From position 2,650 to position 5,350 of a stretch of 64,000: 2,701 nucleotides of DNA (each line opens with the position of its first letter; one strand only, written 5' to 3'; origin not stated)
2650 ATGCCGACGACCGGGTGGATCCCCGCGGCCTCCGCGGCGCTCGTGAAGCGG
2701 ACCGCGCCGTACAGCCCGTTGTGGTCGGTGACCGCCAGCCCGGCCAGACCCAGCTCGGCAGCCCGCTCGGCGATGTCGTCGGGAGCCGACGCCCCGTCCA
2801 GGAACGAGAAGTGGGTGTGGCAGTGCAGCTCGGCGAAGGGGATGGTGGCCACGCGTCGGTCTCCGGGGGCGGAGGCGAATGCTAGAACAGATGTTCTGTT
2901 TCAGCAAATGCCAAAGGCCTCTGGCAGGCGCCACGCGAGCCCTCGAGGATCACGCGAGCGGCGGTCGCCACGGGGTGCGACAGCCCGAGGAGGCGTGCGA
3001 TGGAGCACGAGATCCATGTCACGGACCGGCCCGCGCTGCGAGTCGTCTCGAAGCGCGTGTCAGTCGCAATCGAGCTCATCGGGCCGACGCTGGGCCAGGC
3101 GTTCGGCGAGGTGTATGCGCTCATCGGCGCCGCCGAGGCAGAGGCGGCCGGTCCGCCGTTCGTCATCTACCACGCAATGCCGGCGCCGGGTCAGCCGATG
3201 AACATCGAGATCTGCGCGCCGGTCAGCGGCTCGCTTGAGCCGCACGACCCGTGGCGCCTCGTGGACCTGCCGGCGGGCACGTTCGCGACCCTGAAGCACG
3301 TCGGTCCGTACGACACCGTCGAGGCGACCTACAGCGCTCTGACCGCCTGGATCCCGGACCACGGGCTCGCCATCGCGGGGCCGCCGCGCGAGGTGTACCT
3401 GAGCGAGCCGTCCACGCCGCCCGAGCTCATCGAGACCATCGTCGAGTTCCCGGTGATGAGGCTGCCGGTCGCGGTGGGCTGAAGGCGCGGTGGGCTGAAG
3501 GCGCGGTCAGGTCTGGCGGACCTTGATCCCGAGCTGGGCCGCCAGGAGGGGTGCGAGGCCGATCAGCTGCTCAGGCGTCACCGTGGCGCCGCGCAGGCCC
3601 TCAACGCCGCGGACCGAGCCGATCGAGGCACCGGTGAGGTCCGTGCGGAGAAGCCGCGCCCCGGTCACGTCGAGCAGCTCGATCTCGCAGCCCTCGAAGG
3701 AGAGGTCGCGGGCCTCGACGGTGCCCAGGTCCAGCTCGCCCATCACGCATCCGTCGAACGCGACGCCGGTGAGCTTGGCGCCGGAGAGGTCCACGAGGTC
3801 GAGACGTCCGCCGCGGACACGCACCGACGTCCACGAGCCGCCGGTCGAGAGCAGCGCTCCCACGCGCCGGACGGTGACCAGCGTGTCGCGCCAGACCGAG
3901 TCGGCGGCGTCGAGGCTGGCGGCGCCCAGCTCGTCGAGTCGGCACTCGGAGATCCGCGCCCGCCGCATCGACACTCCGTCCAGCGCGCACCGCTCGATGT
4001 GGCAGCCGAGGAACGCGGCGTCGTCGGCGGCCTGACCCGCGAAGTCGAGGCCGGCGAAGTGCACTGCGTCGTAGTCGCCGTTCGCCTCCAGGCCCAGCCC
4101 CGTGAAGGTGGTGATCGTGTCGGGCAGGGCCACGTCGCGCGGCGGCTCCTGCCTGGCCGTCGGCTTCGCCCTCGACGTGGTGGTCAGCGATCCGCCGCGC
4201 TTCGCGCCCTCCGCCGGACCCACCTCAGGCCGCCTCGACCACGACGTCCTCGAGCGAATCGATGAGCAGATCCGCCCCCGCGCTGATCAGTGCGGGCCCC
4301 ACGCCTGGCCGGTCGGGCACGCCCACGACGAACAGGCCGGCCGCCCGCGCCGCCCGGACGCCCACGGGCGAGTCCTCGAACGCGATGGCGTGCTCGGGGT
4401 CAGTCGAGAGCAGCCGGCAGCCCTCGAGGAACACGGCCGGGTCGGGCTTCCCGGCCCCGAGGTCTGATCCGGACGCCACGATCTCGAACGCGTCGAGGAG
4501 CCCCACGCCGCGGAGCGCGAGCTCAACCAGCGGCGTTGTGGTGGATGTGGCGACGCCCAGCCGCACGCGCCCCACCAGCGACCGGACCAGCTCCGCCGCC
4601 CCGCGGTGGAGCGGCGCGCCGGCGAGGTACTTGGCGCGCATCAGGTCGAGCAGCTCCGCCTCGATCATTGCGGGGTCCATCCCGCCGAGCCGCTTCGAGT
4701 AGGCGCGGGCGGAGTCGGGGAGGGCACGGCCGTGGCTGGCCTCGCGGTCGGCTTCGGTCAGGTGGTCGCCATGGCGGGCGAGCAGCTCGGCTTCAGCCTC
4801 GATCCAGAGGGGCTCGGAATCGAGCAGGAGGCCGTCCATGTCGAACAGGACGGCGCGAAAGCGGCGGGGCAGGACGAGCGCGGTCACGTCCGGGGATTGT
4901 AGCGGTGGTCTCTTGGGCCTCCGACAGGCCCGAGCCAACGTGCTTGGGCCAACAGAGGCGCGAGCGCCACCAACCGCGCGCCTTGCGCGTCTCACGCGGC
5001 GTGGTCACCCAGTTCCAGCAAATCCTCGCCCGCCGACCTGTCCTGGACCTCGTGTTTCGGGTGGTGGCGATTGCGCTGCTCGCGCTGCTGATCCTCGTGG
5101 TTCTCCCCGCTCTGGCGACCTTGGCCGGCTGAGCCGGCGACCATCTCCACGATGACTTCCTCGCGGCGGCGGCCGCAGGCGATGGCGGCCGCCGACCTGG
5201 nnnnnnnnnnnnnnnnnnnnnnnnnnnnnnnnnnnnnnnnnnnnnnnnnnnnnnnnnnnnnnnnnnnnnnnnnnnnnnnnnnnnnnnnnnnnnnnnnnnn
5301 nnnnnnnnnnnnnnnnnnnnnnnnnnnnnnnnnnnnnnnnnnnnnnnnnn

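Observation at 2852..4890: One LexA box serves divergent dnaE2 and a GyrI-like gene, with an MfpA/Qnr-like pentapeptide-repeat gene adjacent: a putative SOS-linked gyrase-protection module beside the mutasome polymerase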

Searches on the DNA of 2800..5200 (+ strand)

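Call 30: search_rna_families(source=window, start=2800, end=5200, threshold=evalue, max_evalue=10)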
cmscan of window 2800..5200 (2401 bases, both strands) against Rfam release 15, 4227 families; matches with E-value up to 10: 3.
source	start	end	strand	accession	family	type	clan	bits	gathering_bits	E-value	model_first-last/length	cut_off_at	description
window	5125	5195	-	RF03262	mir-1181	Gene; miRNA;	-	18.3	95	5.9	1-81/81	no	mir-1181 microRNA precursor family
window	3448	3501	+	RF01516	v-snoRNA-1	Gene; snRNA; snoRNA; CD-box;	-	16.4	75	4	1-65/65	no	Human herpesvirus 1 small nucleolar RNA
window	4008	4060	-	RF01781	ASdes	Gene; sRNA;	-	15.9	40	4.1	1-68/68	no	ASdes TB sRNA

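Call 48: search_rna_families(sources=[L091, L090, L089, L098], threshold=evalue, max_evalue=1)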
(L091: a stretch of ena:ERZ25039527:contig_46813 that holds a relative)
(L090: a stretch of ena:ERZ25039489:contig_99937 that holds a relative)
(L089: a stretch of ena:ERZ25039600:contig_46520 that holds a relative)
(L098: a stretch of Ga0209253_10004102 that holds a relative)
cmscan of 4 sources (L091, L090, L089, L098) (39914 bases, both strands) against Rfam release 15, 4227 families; matches with E-value up to 1: 1.
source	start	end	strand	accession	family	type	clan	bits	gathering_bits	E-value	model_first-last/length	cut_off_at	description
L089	3799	3926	-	RF00305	snoZ248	Gene; snRNA; snoRNA; CD-box;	-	25.6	120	0.78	1-137/137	no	Small nucleolar RNA Z248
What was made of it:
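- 2911..2950 (+): The GyrI-like gene's own promoter block. It comprises the conserved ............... (2911-2925, containing the -35-like CTGGCA at 2921-2926), a non-conserved 18-19 nt spacer, and the -10-like GAGGAT (2945-2950). No Rfam family matches (calls 30, 48).
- No Rfam match (calls 30, 48).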
